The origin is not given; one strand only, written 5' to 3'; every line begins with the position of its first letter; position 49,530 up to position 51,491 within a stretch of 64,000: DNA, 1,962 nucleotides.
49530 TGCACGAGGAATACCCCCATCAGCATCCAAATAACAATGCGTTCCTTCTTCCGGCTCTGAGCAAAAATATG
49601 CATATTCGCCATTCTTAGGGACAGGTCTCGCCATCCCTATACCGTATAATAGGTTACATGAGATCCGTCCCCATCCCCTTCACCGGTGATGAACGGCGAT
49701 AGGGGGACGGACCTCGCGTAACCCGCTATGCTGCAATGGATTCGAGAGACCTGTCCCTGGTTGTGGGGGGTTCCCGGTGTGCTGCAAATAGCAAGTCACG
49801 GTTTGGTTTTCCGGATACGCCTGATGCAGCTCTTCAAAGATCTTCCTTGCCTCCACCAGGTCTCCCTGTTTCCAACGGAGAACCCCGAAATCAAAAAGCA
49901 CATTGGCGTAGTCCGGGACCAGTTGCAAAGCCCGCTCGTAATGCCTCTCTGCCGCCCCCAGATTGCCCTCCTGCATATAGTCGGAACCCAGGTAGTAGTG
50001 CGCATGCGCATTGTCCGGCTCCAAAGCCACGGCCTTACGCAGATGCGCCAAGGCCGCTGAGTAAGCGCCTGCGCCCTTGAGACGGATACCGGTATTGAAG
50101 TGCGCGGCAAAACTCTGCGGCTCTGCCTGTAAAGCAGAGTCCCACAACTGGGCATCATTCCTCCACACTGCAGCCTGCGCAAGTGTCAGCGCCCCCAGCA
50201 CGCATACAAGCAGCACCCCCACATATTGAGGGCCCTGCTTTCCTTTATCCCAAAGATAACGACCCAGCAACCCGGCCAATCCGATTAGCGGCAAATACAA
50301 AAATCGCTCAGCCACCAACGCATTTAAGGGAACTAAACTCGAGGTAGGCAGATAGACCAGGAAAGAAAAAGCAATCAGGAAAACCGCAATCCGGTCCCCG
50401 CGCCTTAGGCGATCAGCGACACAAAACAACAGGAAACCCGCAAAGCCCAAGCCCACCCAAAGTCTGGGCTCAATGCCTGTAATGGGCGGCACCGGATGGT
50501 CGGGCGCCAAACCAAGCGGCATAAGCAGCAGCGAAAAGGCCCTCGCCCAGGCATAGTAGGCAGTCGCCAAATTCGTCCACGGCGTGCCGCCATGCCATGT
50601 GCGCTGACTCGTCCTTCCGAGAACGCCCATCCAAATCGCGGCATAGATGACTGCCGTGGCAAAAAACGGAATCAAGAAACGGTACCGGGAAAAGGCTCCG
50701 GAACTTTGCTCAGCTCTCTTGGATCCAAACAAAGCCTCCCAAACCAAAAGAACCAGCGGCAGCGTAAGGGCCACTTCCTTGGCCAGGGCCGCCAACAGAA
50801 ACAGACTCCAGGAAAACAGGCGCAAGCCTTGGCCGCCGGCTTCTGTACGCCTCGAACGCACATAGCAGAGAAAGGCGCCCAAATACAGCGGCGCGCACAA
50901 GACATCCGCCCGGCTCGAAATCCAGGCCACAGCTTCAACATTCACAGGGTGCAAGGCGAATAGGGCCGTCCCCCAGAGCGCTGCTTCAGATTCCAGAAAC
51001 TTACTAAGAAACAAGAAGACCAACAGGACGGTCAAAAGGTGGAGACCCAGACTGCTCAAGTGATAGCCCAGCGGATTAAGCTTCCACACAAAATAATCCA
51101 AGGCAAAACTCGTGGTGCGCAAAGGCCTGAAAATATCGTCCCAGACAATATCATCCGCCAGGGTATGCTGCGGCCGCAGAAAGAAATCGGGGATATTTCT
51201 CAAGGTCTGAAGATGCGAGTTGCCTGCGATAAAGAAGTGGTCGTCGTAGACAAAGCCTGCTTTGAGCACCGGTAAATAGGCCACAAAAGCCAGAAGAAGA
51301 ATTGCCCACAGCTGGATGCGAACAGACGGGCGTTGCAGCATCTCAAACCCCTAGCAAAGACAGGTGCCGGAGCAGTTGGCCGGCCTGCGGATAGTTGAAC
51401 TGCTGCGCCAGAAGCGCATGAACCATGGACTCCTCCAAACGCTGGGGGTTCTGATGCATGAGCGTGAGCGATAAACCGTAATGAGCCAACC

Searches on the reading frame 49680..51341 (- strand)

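Call 6: search_protein_families(library=pfam, proteins=[window:49680-51341:-], max_evalue=0.001)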
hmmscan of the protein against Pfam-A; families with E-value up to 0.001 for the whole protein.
window:49680-51341:- (553 aa): 13 families
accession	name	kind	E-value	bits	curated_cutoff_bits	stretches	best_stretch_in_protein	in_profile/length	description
PF07719.23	TPR_2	-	4.6e-15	54.9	27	1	445-478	1-34/34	Tetratricopeptide repeat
PF13414.12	TPR_11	-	1.2e-14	54.2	26.8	2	452-493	1-42/42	TPR repeat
PF14559.12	TPR_19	-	5e-12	46.4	25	1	456-512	2-58/68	Tetratricopeptide repeat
PF13428.12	TPR_14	-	2e-11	43.8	23.5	1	446-483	2-39/44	Tetratricopeptide repeat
PF13432.12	TPR_16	-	1.5e-10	41.7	32.7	1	451-511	3-63/65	Tetratricopeptide repeat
PF00515.34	TPR_1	-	3.4e-10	39.7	27.8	1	447-478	3-34/34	Tetratricopeptide repeat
PF13424.12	TPR_12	-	1.1e-09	38.8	30.1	1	445-510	3-76/77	Tetratricopeptide repeat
PF13431.12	TPR_17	-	9.2e-06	26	24.4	0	434-455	2-23/34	Tetratricopeptide repeat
PF13371.12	TPR_9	-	1.5e-05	25.3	35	0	455-515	5-65/73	Tetratricopeptide repeat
PF23914.1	TPR_CcmH_CycH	-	4.5e-05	23.8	42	1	434-516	39-124/158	Cytochrome c-type biogenesis protein H TPR domain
PF13174.12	TPR_6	-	0.00011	23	26.3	0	482-511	3-32/33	Tetratricopeptide repeat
PF13181.12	TPR_8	-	0.00028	21.3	25.7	0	446-477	2-33/34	Tetratricopeptide repeat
PF24575.1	TPR_Slam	-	0.00038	21.3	35.2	0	409-467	45-103/104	Surface lipoprotein assembly modifier, N-terminal TPR repeats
